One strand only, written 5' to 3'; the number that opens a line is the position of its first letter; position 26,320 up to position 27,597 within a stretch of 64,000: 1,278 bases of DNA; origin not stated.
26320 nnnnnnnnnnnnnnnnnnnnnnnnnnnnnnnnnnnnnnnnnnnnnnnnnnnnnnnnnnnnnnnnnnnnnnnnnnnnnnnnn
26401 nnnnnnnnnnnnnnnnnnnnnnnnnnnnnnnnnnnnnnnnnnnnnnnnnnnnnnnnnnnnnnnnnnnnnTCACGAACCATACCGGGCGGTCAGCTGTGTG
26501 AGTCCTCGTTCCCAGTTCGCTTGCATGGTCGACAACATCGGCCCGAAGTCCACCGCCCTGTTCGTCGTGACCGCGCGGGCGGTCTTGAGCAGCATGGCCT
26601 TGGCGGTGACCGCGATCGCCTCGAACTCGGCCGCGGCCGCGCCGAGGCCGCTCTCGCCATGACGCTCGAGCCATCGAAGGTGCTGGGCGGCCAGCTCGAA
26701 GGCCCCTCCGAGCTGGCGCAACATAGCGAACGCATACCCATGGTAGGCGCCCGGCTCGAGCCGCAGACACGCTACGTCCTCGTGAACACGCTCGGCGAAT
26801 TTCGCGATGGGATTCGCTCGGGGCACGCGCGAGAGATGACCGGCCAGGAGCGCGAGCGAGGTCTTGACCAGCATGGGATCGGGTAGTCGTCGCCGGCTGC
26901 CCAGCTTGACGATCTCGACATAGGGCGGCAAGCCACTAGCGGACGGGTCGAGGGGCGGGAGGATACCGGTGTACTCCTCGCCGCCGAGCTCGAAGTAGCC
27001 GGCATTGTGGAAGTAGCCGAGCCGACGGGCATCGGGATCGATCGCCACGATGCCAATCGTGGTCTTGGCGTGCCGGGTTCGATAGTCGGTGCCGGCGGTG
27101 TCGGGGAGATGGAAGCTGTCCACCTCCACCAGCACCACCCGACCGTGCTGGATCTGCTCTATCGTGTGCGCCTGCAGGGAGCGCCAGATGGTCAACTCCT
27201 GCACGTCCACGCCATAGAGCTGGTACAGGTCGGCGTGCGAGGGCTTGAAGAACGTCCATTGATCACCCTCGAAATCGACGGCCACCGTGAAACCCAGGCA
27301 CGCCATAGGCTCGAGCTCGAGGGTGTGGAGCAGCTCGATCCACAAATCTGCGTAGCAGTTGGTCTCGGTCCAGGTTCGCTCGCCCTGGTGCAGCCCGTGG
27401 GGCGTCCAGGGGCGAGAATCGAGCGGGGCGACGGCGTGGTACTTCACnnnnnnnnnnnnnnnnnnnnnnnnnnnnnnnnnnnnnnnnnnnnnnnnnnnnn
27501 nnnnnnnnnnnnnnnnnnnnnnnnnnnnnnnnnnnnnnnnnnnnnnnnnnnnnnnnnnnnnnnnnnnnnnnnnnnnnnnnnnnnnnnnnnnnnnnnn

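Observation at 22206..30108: Intact seven-gene operon around an aaRS-like amino acid:[carrier protein] ligase, extended by a GH2-like enzyme and fused exosortase-type hydrolases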

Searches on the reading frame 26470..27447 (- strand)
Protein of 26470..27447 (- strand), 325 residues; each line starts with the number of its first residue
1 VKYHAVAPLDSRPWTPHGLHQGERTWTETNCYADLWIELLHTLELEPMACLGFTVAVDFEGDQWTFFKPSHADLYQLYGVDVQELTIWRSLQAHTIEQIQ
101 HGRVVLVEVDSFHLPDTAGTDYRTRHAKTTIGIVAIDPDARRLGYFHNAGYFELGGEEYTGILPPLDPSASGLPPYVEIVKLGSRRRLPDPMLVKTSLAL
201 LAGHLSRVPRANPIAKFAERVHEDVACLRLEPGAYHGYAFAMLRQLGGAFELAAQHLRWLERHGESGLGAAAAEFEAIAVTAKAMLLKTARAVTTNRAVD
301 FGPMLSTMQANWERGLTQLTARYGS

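Call 3: search_protein_families(library=pfam, proteins=[window:26470-27447:-], max_evalue=0.01)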
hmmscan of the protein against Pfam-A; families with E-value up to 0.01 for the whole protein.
window:26470-27447:- (325 aa): 1 family
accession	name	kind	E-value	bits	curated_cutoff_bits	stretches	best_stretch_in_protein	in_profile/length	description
PF08893.15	DUF1839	-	5.3e-111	371.3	22.5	1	14-320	5-312/313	Domain of unknown function (DUF1839)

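Call 4: search_protein_families(library=ncbifam, proteins=[window:26470-27447:-], max_evalue=0.01)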
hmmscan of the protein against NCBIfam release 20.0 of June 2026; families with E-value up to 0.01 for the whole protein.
window:26470-27447:- (325 aa): 0 families

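Call 19: search_solved_structures(query=window:26470-27447:-, max_evalue=10)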
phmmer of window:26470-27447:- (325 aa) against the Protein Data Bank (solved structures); distinct sequences matched with E-value up to 10: 1.
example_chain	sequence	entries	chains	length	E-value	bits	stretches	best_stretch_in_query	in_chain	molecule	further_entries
7ur2_A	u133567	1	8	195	1.1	11.6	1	42-83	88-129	Isoform 7 of Kalirin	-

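Call 35: find_homologous_proteins(query=window:26470-27447:-, max_evalue=0.001)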
Query window:26470-27447:- (325 aa): 4936 proteins with E <= 0.001 among 8000 candidates; the best 120 are listed.
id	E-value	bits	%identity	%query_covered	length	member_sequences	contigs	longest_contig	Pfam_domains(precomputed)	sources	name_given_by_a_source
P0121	3.1e-216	735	98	100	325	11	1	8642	PF08893.16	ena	-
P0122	4.0e-179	613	83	100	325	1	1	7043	PF08893.16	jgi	jgi:hypothetical protein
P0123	9.5e-157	539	73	100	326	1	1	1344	PF08893.16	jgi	jgi:hypothetical protein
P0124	8.3e-124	431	59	100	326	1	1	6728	PF08893.16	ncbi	-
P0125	2.0e-121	423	59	97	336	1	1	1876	PF08893.16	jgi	jgi:Domain of unknown function (DUF1839)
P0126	3.1e-121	423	58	100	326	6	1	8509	PF08893.16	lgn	-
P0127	9.1e-121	421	58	100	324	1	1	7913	PF08893.16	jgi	jgi:hypothetical protein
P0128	4.7e-120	419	57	100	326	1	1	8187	PF08893.16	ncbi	ncbi:MAG: DUF1839 family protein [Chloroflexota bacterium]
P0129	3.5e-118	413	58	97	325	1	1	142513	PF08893.16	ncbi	ncbi:MAG: DUF1839 family protein [Chloroflexota bacterium]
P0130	9.4e-118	411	58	97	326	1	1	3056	PF08893.16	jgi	jgi:hypothetical protein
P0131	3.5e-114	400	60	95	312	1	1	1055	PF08893.16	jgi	jgi:hypothetical protein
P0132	5.2e-114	399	56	97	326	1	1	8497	PF08893.16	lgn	-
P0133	7.2e-114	398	58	95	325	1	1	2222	PF08893.16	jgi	jgi:hypothetical protein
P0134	3.0e-113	396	58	99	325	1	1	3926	PF08893.16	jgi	-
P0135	5.7e-113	396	55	100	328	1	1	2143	PF08893.16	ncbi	-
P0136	9.7e-111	388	55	99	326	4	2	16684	PF08893.16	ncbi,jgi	jgi:hypothetical protein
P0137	1.1e-109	385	54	98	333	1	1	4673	PF08893.16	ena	-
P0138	1.5e-109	384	54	100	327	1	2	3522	PF08893.16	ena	-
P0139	1.8e-109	384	53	97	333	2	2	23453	PF08893.16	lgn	-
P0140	5.5e-109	382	93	54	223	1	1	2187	PF08893.16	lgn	-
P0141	9.1e-109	382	54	99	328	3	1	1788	PF08893.16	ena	-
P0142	1.4e-108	381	54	98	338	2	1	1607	PF08893.16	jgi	jgi:hypothetical protein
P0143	1.8e-108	381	52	99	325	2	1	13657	PF08893.16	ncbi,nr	ncbi:MAG TPA: DUF1839 family protein [Chloroflexota bacterium]|nr:DUF1839 family protein [Chloroflex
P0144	1.3e-107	378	53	98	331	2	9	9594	PF08893.16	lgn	-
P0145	1.9e-107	377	55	100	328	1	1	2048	PF08893.16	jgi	jgi:hypothetical protein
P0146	2.7e-107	377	52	99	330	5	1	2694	PF08893.16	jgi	jgi:hypothetical protein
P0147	7.0e-107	376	52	99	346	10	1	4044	PF08893.16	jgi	jgi:uncharacterized protein DUF1839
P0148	1.3e-106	375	53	98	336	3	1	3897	PF08893.16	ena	-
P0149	1.7e-106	374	53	98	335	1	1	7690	PF08893.16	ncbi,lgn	-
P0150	2.3e-106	374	55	100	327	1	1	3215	PF08893.16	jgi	jgi:hypothetical protein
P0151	2.4e-106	374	54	98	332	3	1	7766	PF08893.16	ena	-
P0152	5.0e-106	373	55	97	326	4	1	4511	PF08893.16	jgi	jgi:uncharacterized protein DUF1839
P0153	1.1e-105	372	51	99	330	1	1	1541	PF08893.16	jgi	jgi:hypothetical protein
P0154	1.5e-105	371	55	99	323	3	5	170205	PF08893.16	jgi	-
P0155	3.0e-105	370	52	100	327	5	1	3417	PF08893.16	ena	-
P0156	3.6e-105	370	56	97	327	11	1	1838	PF08893.16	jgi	-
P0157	3.8e-105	370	52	100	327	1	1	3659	PF08893.16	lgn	-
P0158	4.5e-105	370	52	100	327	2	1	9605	PF08893.16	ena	-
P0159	6.5e-105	369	53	98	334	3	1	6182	PF08893.16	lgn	-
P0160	6.9e-105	369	53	100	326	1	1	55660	PF08893.16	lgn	-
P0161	7.3e-105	369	53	98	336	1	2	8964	PF08893.16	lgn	-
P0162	8.2e-105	369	51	100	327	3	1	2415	PF08893.16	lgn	-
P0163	9.5e-105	369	54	98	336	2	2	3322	PF08893.16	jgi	jgi:hypothetical protein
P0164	9.6e-105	369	54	99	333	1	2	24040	PF08893.16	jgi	jgi:hypothetical protein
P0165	1.0e-104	368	53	98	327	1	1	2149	PF08893.16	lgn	-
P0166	1.4e-104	368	53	98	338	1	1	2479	PF08893.16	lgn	-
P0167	1.8e-104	368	52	99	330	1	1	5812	PF08893.16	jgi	jgi:hypothetical protein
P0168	2.7e-104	367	51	100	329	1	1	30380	PF08893.16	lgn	-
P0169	3.2e-104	367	52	98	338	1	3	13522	PF08893.16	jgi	jgi:hypothetical protein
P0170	3.9e-104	367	54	98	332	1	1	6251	PF08893.16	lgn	-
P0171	4.7e-104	366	53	98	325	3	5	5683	PF08893.16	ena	-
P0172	6.2e-104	366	55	94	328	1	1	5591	PF08893.16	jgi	-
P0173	6.3e-104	366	54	97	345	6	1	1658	PF08893.16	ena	-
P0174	6.5e-104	366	54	97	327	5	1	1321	PF08893.16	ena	-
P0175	7.3e-104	366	52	99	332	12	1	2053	PF08893.16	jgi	jgi:hypothetical protein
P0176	7.7e-104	366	52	100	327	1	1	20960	PF08893.16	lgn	-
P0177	8.4e-104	365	54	99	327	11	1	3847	PF08893.16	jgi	jgi:Domain of unknown function (DUF1839)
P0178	8.6e-104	365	56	98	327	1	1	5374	PF08893.16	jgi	jgi:hypothetical protein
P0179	8.8e-104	365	52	100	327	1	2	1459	PF08893.16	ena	-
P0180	9.2e-104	365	54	98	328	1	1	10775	PF08893.16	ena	-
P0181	1.5e-103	365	49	100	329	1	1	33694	PF08893.16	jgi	jgi:hypothetical protein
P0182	1.6e-103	364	51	98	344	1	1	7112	PF08893.16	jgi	jgi:hypothetical protein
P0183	1.9e-103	364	55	98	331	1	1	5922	PF08893.16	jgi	jgi:hypothetical protein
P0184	2.4e-103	364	53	99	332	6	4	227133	PF08893.16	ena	-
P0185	2.7e-103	364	51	99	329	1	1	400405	PF08893.16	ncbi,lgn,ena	-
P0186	3.3e-103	363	52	100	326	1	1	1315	PF08893.16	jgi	jgi:hypothetical protein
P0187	3.3e-103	363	52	98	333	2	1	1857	PF08893.16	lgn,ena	-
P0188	3.4e-103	363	54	99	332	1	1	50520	PF08893.16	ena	-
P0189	3.8e-103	363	55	98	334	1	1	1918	PF08893.16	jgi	jgi:hypothetical protein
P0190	3.9e-103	363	53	99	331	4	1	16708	PF08893.16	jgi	jgi:hypothetical protein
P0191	4.5e-103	363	54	98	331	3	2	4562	PF08893.16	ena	-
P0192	4.6e-103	363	52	100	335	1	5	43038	PF08893.16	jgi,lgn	jgi:hypothetical protein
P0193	4.6e-103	363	54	99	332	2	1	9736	PF08893.16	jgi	jgi:hypothetical protein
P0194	4.9e-103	363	51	99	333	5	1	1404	PF08893.16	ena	-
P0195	7.5e-103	362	52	98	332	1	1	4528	PF08893.16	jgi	jgi:hypothetical protein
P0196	1.0e-102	362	54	98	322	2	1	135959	PF08893.16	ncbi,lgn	-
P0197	1.2e-102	362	54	98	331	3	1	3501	PF08893.16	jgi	-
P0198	1.2e-102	362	53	99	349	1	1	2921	PF08893.16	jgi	jgi:hypothetical protein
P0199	1.4e-102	361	54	98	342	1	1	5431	PF08893.16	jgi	-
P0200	2.7e-102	360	51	97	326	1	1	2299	PF08893.16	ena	-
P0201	3.0e-102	360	51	100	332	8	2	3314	PF08893.16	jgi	jgi:hypothetical protein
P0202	3.0e-102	360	53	99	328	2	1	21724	PF08893.16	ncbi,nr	ncbi:MAG TPA: DUF1839 family protein [Gemmatimonadaceae bacterium]|nr:DUF1839 family protein [Gemmat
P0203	3.1e-102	360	51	99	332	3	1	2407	PF08893.16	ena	-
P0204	3.5e-102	360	53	96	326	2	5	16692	PF08893.16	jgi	jgi:hypothetical protein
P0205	3.9e-102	360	54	99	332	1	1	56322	PF08893.16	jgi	jgi:hypothetical protein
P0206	6.2e-102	359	51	99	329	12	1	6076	PF08893.16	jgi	jgi:Domain of unknown function (DUF1839)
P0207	7.4e-102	359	52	98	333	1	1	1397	PF08893.16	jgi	jgi:Domain of unknown function (DUF1839)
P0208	7.4e-102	359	54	99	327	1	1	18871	PF08893.16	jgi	-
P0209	9.6e-102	359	50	100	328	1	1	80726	PF08893.16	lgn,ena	-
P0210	9.6e-102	359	52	98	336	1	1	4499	PF08893.16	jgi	jgi:hypothetical protein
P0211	1.2e-101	358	51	100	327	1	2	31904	PF08893.16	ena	-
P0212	1.2e-101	358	55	99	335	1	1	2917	PF08893.16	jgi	-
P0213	1.4e-101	358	51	100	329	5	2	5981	PF08893.16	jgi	jgi:hypothetical protein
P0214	1.4e-101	358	54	99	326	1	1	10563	PF08893.16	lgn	-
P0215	1.9e-101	358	51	100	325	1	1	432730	PF08893.16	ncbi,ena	-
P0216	1.9e-101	358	51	99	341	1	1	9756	PF08893.16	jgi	jgi:hypothetical protein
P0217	2.3e-101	357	52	98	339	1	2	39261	PF08893.16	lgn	-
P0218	2.6e-101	357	54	98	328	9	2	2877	PF08893.16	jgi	jgi:hypothetical protein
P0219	3.7e-101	357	54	99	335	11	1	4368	PF08893.16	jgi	jgi:hypothetical protein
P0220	5.1e-101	356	52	98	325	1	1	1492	PF08893.16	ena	-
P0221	6.9e-101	356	51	100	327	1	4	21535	PF08893.16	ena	-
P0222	7.0e-101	356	51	100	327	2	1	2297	PF08893.16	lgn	-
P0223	7.3e-101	356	55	98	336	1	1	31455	PF08893.16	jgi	jgi:hypothetical protein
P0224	8.7e-101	356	56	95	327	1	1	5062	PF08893.16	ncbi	-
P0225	9.2e-101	355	52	98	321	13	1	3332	PF08893.16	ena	-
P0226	1.2e-100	355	51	99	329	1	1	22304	PF08893.16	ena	-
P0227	1.3e-100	355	54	98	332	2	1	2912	PF08893.16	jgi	-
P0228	1.3e-100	355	52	98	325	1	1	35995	PF08893.16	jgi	jgi:hypothetical protein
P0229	1.5e-100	355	52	99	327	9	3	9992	PF08893.16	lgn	-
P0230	1.5e-100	355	53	97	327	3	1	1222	PF08893.16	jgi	jgi:hypothetical protein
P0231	1.6e-100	355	52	98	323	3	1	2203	PF08893.16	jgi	jgi:hypothetical protein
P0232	1.7e-100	355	50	98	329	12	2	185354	PF08893.16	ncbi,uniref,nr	ncbi:DUF1839 family protein [Undibacterium jejuense]|uniref:DUF1839 family protein n=1 Tax=Undibacte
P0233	1.7e-100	355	53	98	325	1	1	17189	PF08893.16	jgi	jgi:hypothetical protein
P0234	2.0e-100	354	54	99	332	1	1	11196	PF08893.16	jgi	jgi:uncharacterized protein DUF1839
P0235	2.2e-100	354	53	98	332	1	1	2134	PF08893.16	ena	-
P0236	2.5e-100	354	53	99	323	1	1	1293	PF08893.16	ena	-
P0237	2.9e-100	354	50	100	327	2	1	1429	PF08893.16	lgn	-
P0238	3.0e-100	354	53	99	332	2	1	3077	PF08893.16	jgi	jgi:hypothetical protein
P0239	3.5e-100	354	54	99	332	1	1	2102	PF08893.16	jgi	jgi:hypothetical protein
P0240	4.1e-100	353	54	97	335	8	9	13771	PF08893.16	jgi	jgi:hypothetical protein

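Call 43: search_protein_families(library=pfam, alignment_id=A3, max_evalue=10)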
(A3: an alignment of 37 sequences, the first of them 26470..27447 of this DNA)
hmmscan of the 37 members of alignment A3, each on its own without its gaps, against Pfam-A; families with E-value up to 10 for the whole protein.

A. member 1, window:26470-27447:- (325 aa): 2 families
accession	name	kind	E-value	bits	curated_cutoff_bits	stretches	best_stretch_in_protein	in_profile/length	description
PF08893.15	DUF1839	-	5.3e-111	371.3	22.5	1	14-320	5-312/313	Domain of unknown function (DUF1839)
PF14399.12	BtrH_N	-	0.067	13.9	29.7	1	85-115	72-102/134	Butirosin biosynthesis protein H, N-terminal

B. families by the number of members that match (of 37 scanned): 7 families
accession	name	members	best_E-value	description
PF08893.15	DUF1839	37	8.9e-126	Domain of unknown function (DUF1839)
PF14399.12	BtrH_N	4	0.0022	Butirosin biosynthesis protein H, N-terminal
PF05134.19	T2SSL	2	0.22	Type II secretion system (T2SS), protein L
PF14908.11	HU-CCDC81_euk_1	1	0.036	CCDC81 eukaryotic HU domain 1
PF18834.6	LPD22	1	0.096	Large polyvalent protein associated domain 22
PF16220.10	DUF4880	1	0.12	Domain of unknown function (DUF4880)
PF16772.10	TERF2_RBM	1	0.2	Telomeric repeat-binding factor 2 Rap1-binding motif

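Call 44: predict_structure(alignment_id=A3)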
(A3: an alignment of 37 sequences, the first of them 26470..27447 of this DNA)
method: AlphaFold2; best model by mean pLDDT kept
length: 325 residues; sequences in the alignment: 37
mean_pLDDT: 92.0   pTM: 0.90
mean pLDDT of the five models: 92.0, 91.7, 90.8, 89.4, 89.2
residues with pLDDT >= 90: 246; 70-90: 69; 50-70: 10; < 50: 0
segments of 3 or more residues with pLDDT < 50: none
pLDDT, mean of each block of 10 residues (from residue 1): 86 86 80 94 96 96 93 98 89 94 94 85 80 95 94 92 71 75 96 98 96 96 95 91 95 97 97 98 97 95 98 98 90
secondary structure, 60 per line:
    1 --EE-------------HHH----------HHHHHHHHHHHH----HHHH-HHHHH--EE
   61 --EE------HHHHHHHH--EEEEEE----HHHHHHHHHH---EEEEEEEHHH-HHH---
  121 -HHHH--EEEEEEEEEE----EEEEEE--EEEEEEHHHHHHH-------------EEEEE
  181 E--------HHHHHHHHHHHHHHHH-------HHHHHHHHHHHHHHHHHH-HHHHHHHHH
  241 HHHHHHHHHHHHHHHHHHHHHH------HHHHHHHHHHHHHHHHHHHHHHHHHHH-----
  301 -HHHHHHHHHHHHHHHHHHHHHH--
elements in order: H31-42 H47-50 H52-56 H71-78 E81-86 H91-100 E104-110 H122-125 E128-137 E142-147 E150-155 H156-162 E176-181 H190-205 H213-230 H232-262 H269-295 H302-323

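Call 46: fold_search(model_id=the predicted structure, library=pdb)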
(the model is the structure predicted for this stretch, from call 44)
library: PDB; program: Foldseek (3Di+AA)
matches with E <= 10: 283; with E <= 0.001: 15
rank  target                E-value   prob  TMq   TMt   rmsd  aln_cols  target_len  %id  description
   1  8gs1_B                7.8e-07  1.00  0.60  0.59   7.3       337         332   15  Crystal structure of AziU2-U3 complex from Streptomyces sahachiroi NRRL2485 (released 2023-09-06)
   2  8gs1_D                9.9e-07  1.00  0.60  0.59   7.3       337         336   14  Crystal structure of AziU2-U3 complex from Streptomyces sahachiroi NRRL2485 (released 2023-09-06)
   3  9qvp_A                6.2e-06  1.00  0.60  0.64   5.8       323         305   10  Crystal structure of the CtaG_H128A variant from Ruminiclostridium cellulolyticum (P2(1)2(1)2(1)-medium) (released 2025-10-01)
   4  7wuw_C                6.2e-06  1.00  0.60  0.59   7.4       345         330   15  Crystal structure of AziU3/U2 from Streptomyces sahachiroi (released 2022-09-07)
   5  9qvo                  8.8e-06  1.00  0.58  0.61   6.0       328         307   10  Crystal structure of the CtaG_H128A variant from Ruminiclostridium cellulolyticum (P2(1)-small) (released 2025-10-01)
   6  9qvj_A                9.3e-06  1.00  0.60  0.62   5.8       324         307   10  Crystal structure of CtaG from Ruminiclostridium cellulolyticum (P2(1)-medium) (released 2025-10-01)
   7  9qvk                  1.4e-05  1.00  0.58  0.61   5.9       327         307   10  Crystal structure of the CtaG_C11A variant from Ruminiclostridium cellulolyticum (P2(1)-small) (released 2025-10-01)
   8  9quz                  1.7e-05  1.00  0.60  0.63   5.7       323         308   10  Crystal structure of CtaG from Ruminiclostridium cellulolyticum (P2(1)-small) (released 2025-10-01)
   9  9qvq_B                1.9e-05  1.00  0.61  0.64   5.7       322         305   10  Crystal structure of the CtaG_H128A variant from Ruminiclostridium cellulolyticum in complex with PHBA (P2(1)-medium) (released 2025-10-01)
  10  9qvl                  1.9e-05  1.00  0.59  0.61   5.7       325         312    9  Crystal structure of the CtaG_C11A variant from Ruminiclostridium cellulolyticum (P2(1)2(1)2(1)-small) (released 2025-10-01)
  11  9qvs                  2.5e-05  1.00  0.60  0.62   5.8       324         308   10  Crystal structure of the CtaG_D144N variant from Ruminiclostridium cellulolyticum (P2(1)-small) (released 2025-10-01)
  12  7yn1_A                3.3e-04  1.00  0.59  0.56   5.9       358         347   15  Crystal structure of selenomethionine labeled CcbD (released 2023-08-02)
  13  7yn2_B                3.8e-04  1.00  0.54  0.51   6.1       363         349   13  Crystal structure of CcbD with methylthiolincosamide (released 2023-08-02)
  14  7yn2_A                6.6e-04  1.00  0.55  0.53   6.2       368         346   13  Crystal structure of CcbD with methylthiolincosamide (released 2023-08-02)
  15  9dks_A                6.6e-04  1.00  0.42  0.40  14.2       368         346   13  Crystal structure of CcbD C19S mutant complexed with single PCP domain of CcbZ (released 2025-09-17)
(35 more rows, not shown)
